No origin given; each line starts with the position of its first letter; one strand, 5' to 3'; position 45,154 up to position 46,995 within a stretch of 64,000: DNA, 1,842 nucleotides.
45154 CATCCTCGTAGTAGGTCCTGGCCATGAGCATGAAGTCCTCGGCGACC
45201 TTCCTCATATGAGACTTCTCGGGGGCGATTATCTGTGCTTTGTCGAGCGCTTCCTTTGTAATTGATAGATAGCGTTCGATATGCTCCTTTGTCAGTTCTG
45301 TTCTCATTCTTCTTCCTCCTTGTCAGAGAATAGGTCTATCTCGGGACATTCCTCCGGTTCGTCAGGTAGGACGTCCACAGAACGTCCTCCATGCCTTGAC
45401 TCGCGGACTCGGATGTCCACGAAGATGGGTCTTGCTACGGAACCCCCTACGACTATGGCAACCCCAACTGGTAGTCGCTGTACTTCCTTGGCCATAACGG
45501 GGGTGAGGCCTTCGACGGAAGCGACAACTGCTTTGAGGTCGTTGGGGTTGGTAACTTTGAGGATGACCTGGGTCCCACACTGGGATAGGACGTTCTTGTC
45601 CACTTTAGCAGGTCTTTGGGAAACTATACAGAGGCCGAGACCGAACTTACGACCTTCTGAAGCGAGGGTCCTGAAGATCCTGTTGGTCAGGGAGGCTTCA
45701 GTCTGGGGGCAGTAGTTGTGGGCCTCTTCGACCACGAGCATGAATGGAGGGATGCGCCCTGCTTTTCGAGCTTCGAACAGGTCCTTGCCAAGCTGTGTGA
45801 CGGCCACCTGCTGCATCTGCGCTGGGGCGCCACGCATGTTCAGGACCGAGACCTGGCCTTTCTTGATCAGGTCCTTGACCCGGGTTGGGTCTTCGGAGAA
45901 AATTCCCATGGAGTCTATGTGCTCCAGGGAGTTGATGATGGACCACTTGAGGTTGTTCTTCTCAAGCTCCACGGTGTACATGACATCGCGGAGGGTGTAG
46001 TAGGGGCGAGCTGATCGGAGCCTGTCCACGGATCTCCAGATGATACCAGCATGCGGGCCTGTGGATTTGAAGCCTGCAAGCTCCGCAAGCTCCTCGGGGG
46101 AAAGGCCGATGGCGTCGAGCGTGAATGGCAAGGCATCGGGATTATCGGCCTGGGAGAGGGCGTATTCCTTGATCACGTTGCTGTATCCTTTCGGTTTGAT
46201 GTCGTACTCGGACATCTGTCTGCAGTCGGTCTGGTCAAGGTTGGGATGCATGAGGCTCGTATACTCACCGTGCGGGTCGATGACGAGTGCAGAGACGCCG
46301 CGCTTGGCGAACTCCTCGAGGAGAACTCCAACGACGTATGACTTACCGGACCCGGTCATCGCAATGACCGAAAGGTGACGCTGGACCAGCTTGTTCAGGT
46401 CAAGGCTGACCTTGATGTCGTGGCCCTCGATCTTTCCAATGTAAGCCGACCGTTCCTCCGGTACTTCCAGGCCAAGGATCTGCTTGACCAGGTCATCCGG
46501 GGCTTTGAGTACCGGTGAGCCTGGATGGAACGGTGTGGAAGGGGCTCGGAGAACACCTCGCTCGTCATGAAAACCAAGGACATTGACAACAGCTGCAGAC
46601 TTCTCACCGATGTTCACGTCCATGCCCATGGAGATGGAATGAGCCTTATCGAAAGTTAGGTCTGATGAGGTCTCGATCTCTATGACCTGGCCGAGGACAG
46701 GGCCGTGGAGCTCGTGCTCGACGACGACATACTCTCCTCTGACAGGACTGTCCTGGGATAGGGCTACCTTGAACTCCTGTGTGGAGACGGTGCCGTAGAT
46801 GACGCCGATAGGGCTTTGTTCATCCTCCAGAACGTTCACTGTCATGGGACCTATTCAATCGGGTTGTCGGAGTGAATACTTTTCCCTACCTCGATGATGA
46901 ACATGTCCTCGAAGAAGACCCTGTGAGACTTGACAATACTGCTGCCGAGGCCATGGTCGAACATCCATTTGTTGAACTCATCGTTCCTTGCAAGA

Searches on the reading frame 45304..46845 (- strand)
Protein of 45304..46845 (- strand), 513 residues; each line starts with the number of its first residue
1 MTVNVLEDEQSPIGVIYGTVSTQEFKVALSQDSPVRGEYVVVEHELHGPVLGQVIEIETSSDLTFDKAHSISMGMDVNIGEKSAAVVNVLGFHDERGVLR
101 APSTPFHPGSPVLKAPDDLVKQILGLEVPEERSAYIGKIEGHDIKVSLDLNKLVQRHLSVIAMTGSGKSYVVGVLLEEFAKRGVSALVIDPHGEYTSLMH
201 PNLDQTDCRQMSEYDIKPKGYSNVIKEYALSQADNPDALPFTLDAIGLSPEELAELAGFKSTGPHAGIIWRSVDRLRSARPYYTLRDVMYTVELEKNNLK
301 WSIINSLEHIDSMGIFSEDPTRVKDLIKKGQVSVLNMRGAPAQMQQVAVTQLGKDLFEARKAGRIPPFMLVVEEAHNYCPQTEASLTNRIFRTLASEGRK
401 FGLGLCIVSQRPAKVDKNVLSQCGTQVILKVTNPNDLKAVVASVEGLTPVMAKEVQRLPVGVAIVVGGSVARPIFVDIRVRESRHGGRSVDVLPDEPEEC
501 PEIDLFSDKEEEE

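Call 26: search_protein_families(library=pfam, proteins=[window:45304-46845:-], max_evalue=0.00001)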
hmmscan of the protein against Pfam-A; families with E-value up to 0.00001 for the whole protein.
window:45304-46845:- (513 aa): 3 families
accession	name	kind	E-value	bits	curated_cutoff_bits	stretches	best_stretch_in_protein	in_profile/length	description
PF01935.23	DUF87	-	8e-34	118.1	23.2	1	135-351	2-215/220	Helicase HerA, central domain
PF05872.18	HerA_C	-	4.6e-10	39.2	22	0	365-465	256-361/502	Helicase HerA-like C-terminal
PF09378.16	HAS-barrel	-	1.6e-06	28.6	25.2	1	13-61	1-49/90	HAS barrel domain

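Call 76: find_encoding_contigs(protein=window:45304-46845:-, flank=1000, max_places=5)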
Protein window:45304-46845:- (513 aa): no gene with exactly this product is on record in the collection.
